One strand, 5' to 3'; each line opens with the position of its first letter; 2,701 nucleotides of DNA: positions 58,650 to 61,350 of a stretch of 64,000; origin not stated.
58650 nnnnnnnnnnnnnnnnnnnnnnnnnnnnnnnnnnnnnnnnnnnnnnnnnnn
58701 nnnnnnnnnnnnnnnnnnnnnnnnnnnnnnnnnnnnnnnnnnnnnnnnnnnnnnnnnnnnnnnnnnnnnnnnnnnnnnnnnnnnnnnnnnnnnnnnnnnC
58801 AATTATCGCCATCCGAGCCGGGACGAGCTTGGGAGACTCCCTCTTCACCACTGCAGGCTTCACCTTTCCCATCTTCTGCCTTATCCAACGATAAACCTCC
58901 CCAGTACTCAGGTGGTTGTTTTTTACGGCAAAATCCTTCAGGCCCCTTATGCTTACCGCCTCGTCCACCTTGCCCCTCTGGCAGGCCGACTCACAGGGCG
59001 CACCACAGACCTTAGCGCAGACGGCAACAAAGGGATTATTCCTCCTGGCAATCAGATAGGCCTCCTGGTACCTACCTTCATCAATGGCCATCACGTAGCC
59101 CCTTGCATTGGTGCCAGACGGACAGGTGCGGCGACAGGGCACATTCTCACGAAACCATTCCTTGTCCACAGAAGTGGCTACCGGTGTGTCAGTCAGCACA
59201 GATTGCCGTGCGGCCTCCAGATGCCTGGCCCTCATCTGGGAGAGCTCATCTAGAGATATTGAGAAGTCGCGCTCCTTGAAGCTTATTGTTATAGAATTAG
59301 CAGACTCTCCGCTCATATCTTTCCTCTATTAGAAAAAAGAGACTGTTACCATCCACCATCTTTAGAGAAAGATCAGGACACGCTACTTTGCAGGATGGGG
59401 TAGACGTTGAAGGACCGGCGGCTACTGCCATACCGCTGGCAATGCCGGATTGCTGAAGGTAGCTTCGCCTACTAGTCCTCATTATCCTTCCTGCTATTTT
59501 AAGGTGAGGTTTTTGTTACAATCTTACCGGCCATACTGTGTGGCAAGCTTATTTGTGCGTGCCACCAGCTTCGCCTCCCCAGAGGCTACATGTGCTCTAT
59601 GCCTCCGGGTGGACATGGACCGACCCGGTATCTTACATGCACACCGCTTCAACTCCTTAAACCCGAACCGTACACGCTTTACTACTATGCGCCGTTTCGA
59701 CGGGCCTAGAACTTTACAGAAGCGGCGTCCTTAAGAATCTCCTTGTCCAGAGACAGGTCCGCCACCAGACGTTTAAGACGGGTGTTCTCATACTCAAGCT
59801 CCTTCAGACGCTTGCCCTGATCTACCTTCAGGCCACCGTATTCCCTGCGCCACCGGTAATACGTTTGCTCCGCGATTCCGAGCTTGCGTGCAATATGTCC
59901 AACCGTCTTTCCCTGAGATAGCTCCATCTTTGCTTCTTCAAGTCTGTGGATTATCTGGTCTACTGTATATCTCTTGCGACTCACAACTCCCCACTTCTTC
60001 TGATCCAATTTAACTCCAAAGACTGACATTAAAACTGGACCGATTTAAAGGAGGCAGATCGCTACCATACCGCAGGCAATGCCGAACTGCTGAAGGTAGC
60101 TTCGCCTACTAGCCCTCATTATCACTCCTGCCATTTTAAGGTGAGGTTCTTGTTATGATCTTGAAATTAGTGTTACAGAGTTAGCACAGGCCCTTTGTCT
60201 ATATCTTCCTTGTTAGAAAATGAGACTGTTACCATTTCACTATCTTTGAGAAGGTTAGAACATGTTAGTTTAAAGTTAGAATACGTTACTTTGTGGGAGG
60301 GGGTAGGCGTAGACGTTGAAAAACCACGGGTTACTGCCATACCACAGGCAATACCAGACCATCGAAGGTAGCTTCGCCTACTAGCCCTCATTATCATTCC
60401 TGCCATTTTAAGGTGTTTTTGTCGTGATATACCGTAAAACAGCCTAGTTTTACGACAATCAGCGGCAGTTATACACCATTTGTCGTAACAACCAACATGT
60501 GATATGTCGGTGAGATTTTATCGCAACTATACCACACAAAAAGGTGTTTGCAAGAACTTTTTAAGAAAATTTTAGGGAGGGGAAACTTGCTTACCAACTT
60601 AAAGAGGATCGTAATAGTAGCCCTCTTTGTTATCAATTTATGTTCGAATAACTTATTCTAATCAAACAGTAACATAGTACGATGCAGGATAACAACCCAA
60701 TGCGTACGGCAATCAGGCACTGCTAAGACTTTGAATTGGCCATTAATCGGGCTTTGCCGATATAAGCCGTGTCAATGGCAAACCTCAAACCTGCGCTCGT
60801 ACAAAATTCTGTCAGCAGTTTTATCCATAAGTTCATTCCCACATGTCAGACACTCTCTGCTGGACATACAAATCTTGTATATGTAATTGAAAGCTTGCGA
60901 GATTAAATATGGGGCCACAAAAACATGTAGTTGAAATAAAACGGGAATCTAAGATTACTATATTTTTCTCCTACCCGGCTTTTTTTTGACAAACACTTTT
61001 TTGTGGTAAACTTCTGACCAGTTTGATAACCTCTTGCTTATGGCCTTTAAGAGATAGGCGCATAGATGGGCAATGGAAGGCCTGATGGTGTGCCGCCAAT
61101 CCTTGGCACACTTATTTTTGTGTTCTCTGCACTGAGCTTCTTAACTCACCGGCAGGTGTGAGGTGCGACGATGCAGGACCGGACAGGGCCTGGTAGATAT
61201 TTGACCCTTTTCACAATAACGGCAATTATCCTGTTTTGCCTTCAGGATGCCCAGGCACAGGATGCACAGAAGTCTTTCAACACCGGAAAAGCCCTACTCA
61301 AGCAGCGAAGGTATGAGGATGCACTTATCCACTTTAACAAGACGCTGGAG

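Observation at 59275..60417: Tandem triplication of the operon's promoter/leader/first-14-codon unit, with an IS3 remnant inside the middle copy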

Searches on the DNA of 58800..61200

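Call 12: search_rna_families(source=window, start=58800, end=61200, threshold=evalue, max_evalue=1)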
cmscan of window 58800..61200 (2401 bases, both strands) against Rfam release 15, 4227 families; matches with E-value up to 1: 0.
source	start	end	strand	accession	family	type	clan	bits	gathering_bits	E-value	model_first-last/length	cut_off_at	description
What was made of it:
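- On Known cis-regulatory RNA family (riboswitch, leader, attenuator): No Rfam match at E<=1 in 58800-61200 (call 12).
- There is no Rfam match at E<=1 (call 12).
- Tried and rejected: Rfam at a permissive E-value: no hit (call 12).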

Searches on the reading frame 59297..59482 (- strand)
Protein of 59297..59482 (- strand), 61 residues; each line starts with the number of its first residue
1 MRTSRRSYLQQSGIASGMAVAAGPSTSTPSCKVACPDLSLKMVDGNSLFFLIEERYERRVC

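Call 7: search_protein_families(library=pfam, proteins=[window:59297-59482:-], max_evalue=0.01)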
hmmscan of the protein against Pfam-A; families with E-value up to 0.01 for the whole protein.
window:59297-59482:- (61 aa): 0 families

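Call 13: search_protein_families(library=ncbifam, proteins=[window:59297-59482:-], max_evalue=1)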
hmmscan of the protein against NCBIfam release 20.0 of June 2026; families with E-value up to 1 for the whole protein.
window:59297-59482:- (61 aa): 1 family
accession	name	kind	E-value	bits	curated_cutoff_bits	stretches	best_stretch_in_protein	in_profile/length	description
TIGR01409.1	TAT_signal_seq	domain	0.03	14.7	16.7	1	3-25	1-25/29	twin-arginine translocation signal domain-containing protein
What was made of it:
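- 59297..59482 (-): Upstream ORF in copy 1 (61 aa, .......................). It looks like a Tat signal and overlaps the gene start by 20 nt. Probably not a conserved coding sequence. TIGR01409 gives E=0.03, 14.7 bits against a cut-off of 16.7 (call 13).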
